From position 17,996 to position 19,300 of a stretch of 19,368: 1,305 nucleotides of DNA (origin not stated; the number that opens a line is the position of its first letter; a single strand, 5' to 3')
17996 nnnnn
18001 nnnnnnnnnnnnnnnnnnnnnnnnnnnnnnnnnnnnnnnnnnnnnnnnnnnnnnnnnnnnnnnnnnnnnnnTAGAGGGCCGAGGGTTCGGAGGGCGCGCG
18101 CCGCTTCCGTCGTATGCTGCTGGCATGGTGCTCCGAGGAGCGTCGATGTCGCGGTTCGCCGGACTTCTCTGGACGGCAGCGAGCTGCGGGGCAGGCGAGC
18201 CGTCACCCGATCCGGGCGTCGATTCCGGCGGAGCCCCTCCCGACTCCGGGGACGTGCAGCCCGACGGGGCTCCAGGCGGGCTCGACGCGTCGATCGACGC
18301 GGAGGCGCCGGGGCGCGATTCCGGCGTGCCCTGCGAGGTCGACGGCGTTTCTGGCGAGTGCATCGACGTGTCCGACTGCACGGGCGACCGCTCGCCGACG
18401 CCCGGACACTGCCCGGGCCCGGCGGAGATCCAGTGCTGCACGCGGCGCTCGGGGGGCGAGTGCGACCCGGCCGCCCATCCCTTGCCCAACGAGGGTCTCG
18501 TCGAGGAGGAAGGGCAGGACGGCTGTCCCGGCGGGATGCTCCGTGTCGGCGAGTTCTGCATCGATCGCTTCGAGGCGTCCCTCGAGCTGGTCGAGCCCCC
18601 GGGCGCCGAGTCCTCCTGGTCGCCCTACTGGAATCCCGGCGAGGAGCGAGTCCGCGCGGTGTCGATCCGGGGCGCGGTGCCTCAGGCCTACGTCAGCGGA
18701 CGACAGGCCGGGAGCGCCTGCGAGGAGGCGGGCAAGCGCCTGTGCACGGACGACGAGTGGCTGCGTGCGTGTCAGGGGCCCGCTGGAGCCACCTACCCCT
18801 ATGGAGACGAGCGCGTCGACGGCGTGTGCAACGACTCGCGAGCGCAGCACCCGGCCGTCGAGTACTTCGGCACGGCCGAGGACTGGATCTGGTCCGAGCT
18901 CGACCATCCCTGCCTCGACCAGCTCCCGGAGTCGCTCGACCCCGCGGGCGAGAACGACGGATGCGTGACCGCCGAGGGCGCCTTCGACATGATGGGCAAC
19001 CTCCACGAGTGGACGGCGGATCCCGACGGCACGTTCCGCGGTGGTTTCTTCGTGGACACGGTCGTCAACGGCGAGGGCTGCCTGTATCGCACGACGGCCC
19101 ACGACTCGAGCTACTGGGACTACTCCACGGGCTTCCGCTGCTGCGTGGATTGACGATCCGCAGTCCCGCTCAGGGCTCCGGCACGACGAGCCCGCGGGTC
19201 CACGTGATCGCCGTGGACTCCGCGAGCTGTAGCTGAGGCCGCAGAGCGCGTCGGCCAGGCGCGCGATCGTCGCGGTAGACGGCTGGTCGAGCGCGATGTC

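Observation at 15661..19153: Tightly coupled four-gene operon: TIGR02147/DUF4423-like HTH protein, two paralogous acidic lipoproteins, FGE-sulfatase-domain Cys-rich lipoprotein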

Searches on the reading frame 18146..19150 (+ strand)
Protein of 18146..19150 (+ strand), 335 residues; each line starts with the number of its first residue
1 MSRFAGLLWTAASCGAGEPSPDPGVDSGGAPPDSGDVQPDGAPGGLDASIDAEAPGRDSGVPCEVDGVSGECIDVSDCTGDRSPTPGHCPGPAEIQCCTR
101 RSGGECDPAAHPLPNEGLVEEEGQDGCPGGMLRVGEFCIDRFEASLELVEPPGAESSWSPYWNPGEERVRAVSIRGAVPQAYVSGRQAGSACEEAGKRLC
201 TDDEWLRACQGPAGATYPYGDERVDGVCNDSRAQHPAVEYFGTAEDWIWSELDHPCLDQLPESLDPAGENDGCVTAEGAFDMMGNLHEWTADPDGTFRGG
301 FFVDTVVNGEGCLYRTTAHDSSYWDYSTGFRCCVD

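Call 6: search_protein_families(library=pfam, proteins=[window:18146-19150:+], max_evalue=1)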
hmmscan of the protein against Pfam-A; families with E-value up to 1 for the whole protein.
window:18146-19150:+ (335 aa): 1 family
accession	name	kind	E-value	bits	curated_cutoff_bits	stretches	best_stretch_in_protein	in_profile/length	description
PF03781.23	FGE-sulfatase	-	5.9e-11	43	23.3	1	172-295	85-194/255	Sulfatase-modifying factor enzyme 1-like domain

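Call 7: search_protein_families(library=ncbifam, proteins=[window:18146-19150:+], max_evalue=1)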
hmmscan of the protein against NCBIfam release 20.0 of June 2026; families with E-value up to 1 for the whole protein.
window:18146-19150:+ (335 aa): 1 family
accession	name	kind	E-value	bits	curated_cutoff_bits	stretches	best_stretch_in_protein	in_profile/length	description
NF041186.1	SenA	equivalog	0.046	13.1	420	1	172-296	265-324/382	selenoneine synthase SenA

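Call 12: find_homologous_proteins(query=window:18146-19150:+)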
Query window:18146-19150:+ (335 aa): 4525 proteins with E <= 0.001 among 7499 candidates; the best 120 are listed.
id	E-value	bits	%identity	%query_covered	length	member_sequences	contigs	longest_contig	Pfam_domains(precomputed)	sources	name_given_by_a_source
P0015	6.3e-232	788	100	100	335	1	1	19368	PF03781.23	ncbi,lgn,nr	ncbi:MAG: SUMF1/EgtB/PvdO family nonheme iron enzyme [Deltaproteobacteria bacterium]|nr:SUMF1/EgtB/P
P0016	4.9e-152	525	70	96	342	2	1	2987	PF03781.23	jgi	-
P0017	9.1e-143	494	75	82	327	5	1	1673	PF03781.23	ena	-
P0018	1.9e-142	493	73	87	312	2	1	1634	PF03781.23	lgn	-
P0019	2.9e-140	486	72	86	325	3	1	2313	PF03781.23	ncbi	-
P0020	4.3e-137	476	70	84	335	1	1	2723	PF03781.23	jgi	jgi:hypothetical protein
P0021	4.0e-135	469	64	83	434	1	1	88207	PF03781.23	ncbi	-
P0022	5.6e-131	456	64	97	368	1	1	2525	PF03781.23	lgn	-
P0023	2.9e-130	453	66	83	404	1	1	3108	PF03781.23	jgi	jgi:hypothetical protein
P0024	3.4e-130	453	70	82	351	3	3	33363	PF03781.23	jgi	jgi:hypothetical protein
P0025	7.8e-129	449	68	83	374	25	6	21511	PF03781.23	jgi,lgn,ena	-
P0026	1.8e-128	447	68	87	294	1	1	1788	PF03781.23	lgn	-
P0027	9.2e-128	445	67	87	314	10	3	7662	PF03781.23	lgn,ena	-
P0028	6.9e-127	442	67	84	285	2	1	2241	PF03781.23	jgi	jgi:hypothetical protein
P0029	9.8e-127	442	60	97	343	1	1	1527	PF03781.23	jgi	jgi:sulfatase modifying factor 1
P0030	2.4e-126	440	62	95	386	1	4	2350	PF03781.23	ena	-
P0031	9.4e-126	438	65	87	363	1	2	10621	PF03781.23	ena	-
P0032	1.3e-125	438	60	100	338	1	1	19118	PF03781.23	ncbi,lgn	ncbi:MAG: SUMF1/EgtB/PvdO family nonheme iron enzyme [bacterium]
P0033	1.3e-125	438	64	92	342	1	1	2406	PF03781.23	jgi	jgi:hypothetical protein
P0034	1.8e-125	438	64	87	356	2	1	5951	PF03781.23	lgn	-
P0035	2.2e-125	437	68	83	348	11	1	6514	PF03781.23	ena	-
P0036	4.5e-125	436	66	88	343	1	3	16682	PF03781.23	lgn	-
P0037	4.5e-125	436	64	90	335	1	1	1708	PF03781.23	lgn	-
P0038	4.7e-125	436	69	83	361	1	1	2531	PF03781.23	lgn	-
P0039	5.6e-125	436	67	82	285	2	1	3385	PF03781.23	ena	-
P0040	1.4e-124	435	61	96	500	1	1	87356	PF03781.23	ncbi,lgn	-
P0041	2.3e-124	434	63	96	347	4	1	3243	PF03781.23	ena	-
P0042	4.3e-124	433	65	88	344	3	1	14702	PF03781.23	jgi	-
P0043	5.1e-124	433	64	94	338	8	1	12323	PF03781.23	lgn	-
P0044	6.4e-124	432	60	99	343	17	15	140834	PF03781.23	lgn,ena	-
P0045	1.2e-123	432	67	86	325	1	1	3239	PF03781.23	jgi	jgi:hypothetical protein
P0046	1.4e-123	431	63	91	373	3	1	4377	PF03781.23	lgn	-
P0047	2.2e-123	431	64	83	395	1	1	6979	PF03781.23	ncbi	-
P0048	4.5e-123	430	66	81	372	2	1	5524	PF03781.23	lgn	-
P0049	4.6e-123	430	58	89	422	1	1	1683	PF03781.23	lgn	-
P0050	6.4e-123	429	68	82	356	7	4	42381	PF03781.23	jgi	jgi:hypothetical protein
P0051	9.7e-123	428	57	99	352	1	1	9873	PF03781.23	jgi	jgi:hypothetical protein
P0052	9.8e-123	428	69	82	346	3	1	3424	PF03781.23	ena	-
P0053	9.9e-123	428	64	86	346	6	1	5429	PF03781.23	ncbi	-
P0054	1.4e-122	428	68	81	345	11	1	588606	PF03781.23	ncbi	-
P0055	2.4e-122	427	64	86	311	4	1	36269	PF03781.23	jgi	-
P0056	2.5e-122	427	66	82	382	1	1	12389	PF03781.23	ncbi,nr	ncbi:MAG: SUMF1/EgtB/PvdO family nonheme iron enzyme [Deltaproteobacteria bacterium]|nr:SUMF1/EgtB/P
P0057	3.2e-122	427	63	91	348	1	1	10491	PF03781.23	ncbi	-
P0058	5.0e-122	426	67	81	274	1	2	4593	PF03781.23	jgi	jgi:hypothetical protein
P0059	6.5e-122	426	66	83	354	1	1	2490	PF03781.23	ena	-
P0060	6.9e-122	426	63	91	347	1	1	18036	PF03781.23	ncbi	-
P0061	7.0e-122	426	62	95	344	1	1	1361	PF03781.23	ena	-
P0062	7.9e-122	425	58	99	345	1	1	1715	PF03781.23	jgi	jgi:formylglycine-generating enzyme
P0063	9.9e-122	425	65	82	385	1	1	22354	PF03781.23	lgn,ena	-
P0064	1.0e-121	425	67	82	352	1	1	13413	PF03781.23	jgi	jgi:sulfatase modifying factor 1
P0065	1.6e-121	425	65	82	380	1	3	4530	PF03781.23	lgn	-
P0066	1.9e-121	424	68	82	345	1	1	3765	PF03781.23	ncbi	-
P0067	2.7e-121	424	66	83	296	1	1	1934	PF03781.23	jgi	jgi:formylglycine-generating enzyme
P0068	2.9e-121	424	67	82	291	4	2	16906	PF03781.23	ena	-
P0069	4.5e-121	423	61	90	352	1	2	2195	PF03781.23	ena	-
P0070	5.2e-121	423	67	82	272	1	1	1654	PF03781.23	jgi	jgi:formylglycine-generating enzyme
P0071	1.2e-120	422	61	94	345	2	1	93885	PF03781.23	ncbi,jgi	ncbi:MAG TPA: SUMF1/EgtB/PvdO family nonheme iron enzyme [Myxococcales bacterium]|jgi:hypothetical p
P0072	1.4e-120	421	60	100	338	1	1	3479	PF03781.23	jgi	jgi:formylglycine-generating enzyme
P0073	1.5e-120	421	65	87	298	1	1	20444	PF03781.23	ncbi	-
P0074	1.5e-120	421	68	82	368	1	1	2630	PF03781.23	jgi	jgi:hypothetical protein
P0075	1.5e-120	421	67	84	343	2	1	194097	PF03781.23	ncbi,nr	ncbi:MAG: SUMF1/EgtB/PvdO family nonheme iron enzyme [Sandaracinaceae bacterium]|nr:SUMF1/EgtB/PvdO 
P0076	2.5e-120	421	63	83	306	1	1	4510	PF03781.23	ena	-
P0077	3.2e-120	420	66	82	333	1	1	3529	PF03781.23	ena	-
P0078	3.4e-120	420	61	95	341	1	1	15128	PF03781.23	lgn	-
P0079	6.2e-120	419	65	82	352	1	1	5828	PF03781.23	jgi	jgi:hypothetical protein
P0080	6.3e-120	419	67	82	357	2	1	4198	PF03781.23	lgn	-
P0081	7.8e-120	419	56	97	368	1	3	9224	PF03781.23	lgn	-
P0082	9.2e-120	419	64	90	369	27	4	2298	PF03781.23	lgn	-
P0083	1.4e-119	418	56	100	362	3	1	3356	PF03781.23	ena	-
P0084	1.6e-119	418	64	87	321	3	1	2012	PF03781.23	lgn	-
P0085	1.7e-119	418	65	83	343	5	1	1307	PF03781.23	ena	-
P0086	1.7e-119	418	60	93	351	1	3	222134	PF03781.23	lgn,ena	-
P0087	2.4e-119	417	67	81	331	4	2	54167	PF03781.23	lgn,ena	-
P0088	2.5e-119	417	67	82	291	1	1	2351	PF03781.23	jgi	jgi:sulfatase modifying factor 1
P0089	2.5e-119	417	66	82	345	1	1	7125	PF03781.23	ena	-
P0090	3.0e-119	417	58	98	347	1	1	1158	PF03781.23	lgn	-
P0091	3.6e-119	417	65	82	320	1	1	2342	PF03781.23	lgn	-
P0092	3.6e-119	417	58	98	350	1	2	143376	PF03781.23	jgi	jgi:hypothetical protein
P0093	3.9e-119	417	68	81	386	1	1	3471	PF03781.23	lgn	-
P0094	5.5e-119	416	65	83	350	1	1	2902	PF03781.23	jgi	jgi:formylglycine-generating enzyme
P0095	6.5e-119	416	63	95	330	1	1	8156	PF03781.23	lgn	-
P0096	8.1e-119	416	64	82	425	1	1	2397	PF03781.23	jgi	jgi:hypothetical protein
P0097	9.2e-119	415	67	82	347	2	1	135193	PF03781.23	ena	-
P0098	1.1e-118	415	63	87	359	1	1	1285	PF03781.23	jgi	jgi:formylglycine-generating enzyme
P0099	1.3e-118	415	63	94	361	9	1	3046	PF03781.23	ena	-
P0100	1.5e-118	415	61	88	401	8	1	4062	PF03781.23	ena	-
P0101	1.5e-118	415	62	82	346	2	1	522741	PF03781.23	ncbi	ncbi:MAG: SUMF1/EgtB/PvdO family nonheme iron enzyme [Polyangiaceae bacterium]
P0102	1.6e-118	415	61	98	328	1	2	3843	PF03781.23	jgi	jgi:formylglycine-generating enzyme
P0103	1.8e-118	414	58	91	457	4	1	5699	PF03781.23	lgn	-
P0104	1.9e-118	414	65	82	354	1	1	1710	PF03781.23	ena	-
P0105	2.0e-118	414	61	89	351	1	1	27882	PF03781.23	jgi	jgi:hypothetical protein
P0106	2.1e-118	414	56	100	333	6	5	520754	PF03781.23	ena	-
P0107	2.2e-118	414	64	86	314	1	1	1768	PF03781.23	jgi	jgi:hypothetical protein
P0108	2.4e-118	414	61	81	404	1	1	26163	PF03781.23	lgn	-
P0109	2.6e-118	414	65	83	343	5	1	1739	PF03781.23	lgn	-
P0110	3.1e-118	414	64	82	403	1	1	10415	PF03781.23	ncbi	-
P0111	3.1e-118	414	64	83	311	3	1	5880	PF03781.23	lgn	-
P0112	4.2e-118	413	67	82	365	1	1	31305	PF03781.23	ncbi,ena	-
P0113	4.2e-118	413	66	81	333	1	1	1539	PF03781.23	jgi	-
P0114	5.1e-118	413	66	83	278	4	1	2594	PF03781.23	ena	-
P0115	5.3e-118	413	61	94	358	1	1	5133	PF03781.23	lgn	-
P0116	5.5e-118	413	60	92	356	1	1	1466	PF03781.23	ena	-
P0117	7.8e-118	412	58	99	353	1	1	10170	PF03781.23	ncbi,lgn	ncbi:MAG: SUMF1/EgtB/PvdO family nonheme iron enzyme [Myxococcota bacterium]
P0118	9.4e-118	412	64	83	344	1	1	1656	PF03781.23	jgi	jgi:hypothetical protein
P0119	9.5e-118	412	58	99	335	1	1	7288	PF03781.23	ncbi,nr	ncbi:MAG TPA: SUMF1/EgtB/PvdO family nonheme iron enzyme [Sandaracinaceae bacterium LLY-WYZ-13_1]|nr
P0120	1.1e-117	412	58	97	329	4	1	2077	PF03781.23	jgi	jgi:hypothetical protein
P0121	1.3e-117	412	64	84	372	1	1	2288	PF03781.23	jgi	jgi:hypothetical protein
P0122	1.3e-117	412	62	84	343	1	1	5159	PF03781.23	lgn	-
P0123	1.4e-117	411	65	82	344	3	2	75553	PF03781.23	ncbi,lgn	-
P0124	1.5e-117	411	64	83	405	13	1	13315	PF03781.23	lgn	-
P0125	1.6e-117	411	67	82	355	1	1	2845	PF03781.23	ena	-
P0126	1.6e-117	411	60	95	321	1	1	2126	PF03781.23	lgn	-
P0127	1.6e-117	411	65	82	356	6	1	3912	PF03781.23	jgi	jgi:sulfatase modifying factor 1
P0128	2.1e-117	411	60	93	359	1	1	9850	PF03781.23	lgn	-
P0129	3.1e-117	410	63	87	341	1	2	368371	PF03781.23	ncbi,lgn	ncbi:MAG: SUMF1/EgtB/PvdO family nonheme iron enzyme [Sandaracinaceae bacterium]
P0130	3.2e-117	410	63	83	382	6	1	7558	PF03781.23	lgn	-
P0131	4.1e-117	410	59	96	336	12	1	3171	PF03781.23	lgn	-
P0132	4.5e-117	410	64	81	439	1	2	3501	PF03781.23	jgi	-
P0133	4.7e-117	410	66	83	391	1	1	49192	PF03781.23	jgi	jgi:hypothetical protein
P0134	4.9e-117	410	65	83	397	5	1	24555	PF03781.23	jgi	jgi:sulfatase modifying factor 1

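Call 19: find_encoding_contigs(protein=P0075, flank=8000, max_places=2)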
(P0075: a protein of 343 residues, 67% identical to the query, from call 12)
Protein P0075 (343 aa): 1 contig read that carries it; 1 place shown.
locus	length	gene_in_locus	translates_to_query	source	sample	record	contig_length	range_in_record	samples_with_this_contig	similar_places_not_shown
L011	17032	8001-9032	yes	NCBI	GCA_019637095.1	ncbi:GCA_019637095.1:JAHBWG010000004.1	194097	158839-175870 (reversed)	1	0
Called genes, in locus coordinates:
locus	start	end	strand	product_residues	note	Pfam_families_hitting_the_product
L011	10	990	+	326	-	-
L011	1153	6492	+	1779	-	PF13428:TPR_14 (faint), PF13432:TPR_16 (faint), PF00069:Pkinase, PF07714:PK_Tyr_Ser-Thr, PF13176:TPR_7 (faint), PF13424:TPR_12 (faint), PF23914:TPR_CcmH_CycH (faint), PF14559:TPR_19 (weak), +7 more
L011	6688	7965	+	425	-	-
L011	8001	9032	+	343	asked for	PF03781:FGE-sulfatase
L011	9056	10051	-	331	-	-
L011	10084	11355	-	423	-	PF04773:FecR (weak), PF13432:TPR_16 (weak)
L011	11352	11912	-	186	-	PF04542:Sigma70_r2, PF08281:Sigma70_r4_2, PF22233:PhyR_sigma-like (faint)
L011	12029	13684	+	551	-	-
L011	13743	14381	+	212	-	-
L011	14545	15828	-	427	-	PF01210:NAD_Gly3P_dh_N (faint), PF02558:ApbA (faint), PF02826:2-Hacid_dh_C (faint), PF03446:NAD_binding_2 (faint), PF03807:F420_oxidored, PF07991:KARI_N (faint), PF10727:Rossmann-like (weak), PF03807:F420_oxidored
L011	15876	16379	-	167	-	-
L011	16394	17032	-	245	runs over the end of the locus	PF01965:DJ-1_PfpI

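Call 20: find_encoding_contigs(protein=P0021, flank=8000, max_places=2)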
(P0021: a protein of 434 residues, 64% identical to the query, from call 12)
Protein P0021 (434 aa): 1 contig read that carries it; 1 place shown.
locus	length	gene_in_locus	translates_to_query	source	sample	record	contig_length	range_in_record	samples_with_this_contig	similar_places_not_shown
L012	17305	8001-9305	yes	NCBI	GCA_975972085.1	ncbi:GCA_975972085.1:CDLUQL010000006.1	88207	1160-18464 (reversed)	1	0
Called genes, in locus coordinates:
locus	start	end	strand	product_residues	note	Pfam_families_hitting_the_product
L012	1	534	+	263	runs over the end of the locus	PF02634:FdhD-NarQ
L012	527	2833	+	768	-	PF00384:Molybdopterin, PF01568:Molydop_binding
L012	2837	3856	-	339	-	PF01545:Cation_efflux, PF16916:ZT_dimer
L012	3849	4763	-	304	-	PF01135:PCMT, PF08704:GCD14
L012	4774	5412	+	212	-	PF12766:Pyridox_oxase_2, PF01243:PNPOx_N, PF10590:PNP_phzG_C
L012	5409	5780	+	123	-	PF01903:CbiX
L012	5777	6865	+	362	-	PF01142:TruD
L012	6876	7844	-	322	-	PF10043:DUF2279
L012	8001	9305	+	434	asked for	PF03781:FGE-sulfatase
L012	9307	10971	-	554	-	PF13529:Peptidase_C39_2 (weak)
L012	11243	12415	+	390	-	-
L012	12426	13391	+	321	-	PF02540:NAD_synthase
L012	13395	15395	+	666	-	PF13522:GATase_6, PF13537:GATase_7, PF00733:Asn_synthase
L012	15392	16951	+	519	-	PF00501:AMP-binding, PF13193:AMP-binding_C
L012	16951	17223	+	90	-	PF00550:PP-binding (weak)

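Call 47: search_solved_structures(query=window:18146-19150:+, max_evalue=0.01, show_alignments=3)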
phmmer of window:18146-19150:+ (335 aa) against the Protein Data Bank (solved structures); distinct sequences matched with E-value up to 0.01: 3.
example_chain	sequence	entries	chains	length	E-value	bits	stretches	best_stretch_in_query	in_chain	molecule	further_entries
7ml6_A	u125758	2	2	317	1.6e-06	31.1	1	177-292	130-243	CalU17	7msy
6vqp_A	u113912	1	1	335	1.9e-06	30.9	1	177-292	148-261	CalU17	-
1y4j_A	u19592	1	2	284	7.6e-05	25.6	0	174-221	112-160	Sulfatase modifying factor 2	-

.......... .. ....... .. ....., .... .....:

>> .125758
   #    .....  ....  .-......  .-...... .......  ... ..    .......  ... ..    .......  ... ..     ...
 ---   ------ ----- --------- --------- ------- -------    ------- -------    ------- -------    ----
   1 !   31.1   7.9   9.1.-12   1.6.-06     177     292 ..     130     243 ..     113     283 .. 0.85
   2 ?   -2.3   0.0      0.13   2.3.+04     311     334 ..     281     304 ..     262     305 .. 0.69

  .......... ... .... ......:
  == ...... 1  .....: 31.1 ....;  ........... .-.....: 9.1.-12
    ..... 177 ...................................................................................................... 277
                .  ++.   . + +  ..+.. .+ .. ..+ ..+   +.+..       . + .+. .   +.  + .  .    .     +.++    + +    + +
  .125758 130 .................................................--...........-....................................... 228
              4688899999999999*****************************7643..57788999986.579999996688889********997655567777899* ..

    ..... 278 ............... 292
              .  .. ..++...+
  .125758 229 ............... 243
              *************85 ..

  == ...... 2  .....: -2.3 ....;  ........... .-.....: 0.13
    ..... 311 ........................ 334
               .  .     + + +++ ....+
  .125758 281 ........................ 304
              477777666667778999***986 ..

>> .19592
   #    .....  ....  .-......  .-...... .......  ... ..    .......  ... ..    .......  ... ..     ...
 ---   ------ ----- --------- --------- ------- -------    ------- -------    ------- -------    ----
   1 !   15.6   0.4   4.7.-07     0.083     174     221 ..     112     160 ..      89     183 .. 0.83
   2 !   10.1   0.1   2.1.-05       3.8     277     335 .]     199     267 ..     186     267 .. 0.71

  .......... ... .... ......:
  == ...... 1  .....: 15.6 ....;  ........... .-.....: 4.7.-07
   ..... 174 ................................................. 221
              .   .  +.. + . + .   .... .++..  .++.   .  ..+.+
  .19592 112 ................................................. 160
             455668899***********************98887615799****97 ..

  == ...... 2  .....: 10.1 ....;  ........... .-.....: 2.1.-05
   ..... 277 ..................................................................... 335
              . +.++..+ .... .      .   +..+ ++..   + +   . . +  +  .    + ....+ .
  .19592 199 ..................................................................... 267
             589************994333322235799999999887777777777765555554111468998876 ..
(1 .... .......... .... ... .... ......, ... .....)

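Call 50: find_encoding_contigs(protein=P0016, flank=5000, max_places=2)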
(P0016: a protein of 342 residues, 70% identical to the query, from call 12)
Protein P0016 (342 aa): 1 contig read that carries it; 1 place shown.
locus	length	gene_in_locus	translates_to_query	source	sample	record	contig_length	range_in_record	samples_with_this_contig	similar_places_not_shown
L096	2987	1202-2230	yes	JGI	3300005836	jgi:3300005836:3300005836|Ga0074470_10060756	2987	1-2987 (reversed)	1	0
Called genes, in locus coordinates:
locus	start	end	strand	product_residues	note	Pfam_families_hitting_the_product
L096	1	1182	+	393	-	?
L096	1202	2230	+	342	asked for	PF03781:FGE-sulfatase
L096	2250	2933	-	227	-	PF00484:Pro_CA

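Call 84: search_solved_structures(query=A4, max_evalue=0.001, show_alignments=0)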
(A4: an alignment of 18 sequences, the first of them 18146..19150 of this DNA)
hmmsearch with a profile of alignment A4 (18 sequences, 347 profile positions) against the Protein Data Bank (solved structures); distinct sequences matched with E-value up to 0.001: 12.
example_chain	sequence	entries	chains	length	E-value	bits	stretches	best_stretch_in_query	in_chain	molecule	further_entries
1y4j_A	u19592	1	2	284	7.9e-09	38.8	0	193-240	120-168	Sulfatase modifying factor 2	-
7ml6_A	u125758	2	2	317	7.4e-08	35.6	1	190-304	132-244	CalU17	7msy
6vqp_A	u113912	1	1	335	9.3e-08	35.2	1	190-304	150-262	CalU17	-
2afy_X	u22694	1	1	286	5.8e-05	26.1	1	193-236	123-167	Sulfatase modifying factor 1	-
2aft_X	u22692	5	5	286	0.00016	24.6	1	193-236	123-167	Sulfatase modifying factor 1 | Sulfatase-modifying factor 1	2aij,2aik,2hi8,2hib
31dc_A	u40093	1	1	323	0.00028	23.8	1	193-236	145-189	Formylglycine-generating enzyme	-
4x8b_A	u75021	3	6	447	0.00028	23.8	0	171-234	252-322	Sulfoxide synthase EgtB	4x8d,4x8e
2aii_X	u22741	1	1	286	0.00043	23.2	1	193-236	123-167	Sulfatase modifying factor 1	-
1y1e_X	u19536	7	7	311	0.00049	23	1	193-236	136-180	C-alpha-formyglycine-generating enzyme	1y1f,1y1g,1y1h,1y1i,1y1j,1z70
8aru_A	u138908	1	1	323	0.00052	22.9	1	193-236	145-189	Formylglycine-generating enzyme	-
5ssx_A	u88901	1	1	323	0.00052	22.9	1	193-236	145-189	Formylglycine-generating enzyme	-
5ssy_A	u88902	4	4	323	0.00052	22.9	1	193-236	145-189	Formylglycine-generating enzyme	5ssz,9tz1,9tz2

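Call 100: find_related_loci(query=A4, collection=metagenome_contigs, flank=5000)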
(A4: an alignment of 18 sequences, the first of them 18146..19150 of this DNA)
Query A4 (335 aa) in metagenome_contigs; peptide patterns used: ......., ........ (x = any residue, [..] = any of these).
600 stretches matched a pattern (row limit reached: there are more); 574 encode a relative of the query (tblastn E <= 1e-3); the best 80 are kept; 80 distinct loci.
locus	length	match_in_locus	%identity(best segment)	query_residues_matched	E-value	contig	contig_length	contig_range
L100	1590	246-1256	64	10-335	4e-143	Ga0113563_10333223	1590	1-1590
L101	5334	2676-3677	61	4-335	4e-128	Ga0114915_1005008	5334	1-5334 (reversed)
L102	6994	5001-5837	68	58-335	4e-127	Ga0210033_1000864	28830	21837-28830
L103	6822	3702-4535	67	58-335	3e-122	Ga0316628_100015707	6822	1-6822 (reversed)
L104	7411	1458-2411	62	24-335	7e-122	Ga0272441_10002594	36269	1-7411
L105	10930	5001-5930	58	53-335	3e-121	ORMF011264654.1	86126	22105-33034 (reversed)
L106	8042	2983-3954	60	20-335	1e-119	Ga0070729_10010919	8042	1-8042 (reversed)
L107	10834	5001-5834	60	60-335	2e-118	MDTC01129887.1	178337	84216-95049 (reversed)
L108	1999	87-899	64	62-335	5e-126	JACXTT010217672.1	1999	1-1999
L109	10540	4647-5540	63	42-335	1e-117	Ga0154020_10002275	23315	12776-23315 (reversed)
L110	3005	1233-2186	56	5-333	2e-119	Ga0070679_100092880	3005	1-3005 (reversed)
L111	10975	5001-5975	56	1-335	1e-114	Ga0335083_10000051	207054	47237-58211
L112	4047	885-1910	54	5-335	1e-115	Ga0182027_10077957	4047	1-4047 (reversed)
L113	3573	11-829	63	63-335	3e-115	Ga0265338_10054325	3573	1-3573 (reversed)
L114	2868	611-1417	64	63-335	3e-116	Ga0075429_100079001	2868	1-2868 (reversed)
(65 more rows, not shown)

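Call 104: search_protein_families(library=padloc, proteins=[window:18146-19150:+], max_evalue=0.01)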
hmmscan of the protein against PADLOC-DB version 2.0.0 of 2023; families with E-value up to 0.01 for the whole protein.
window:18146-19150:+ (335 aa): 0 families
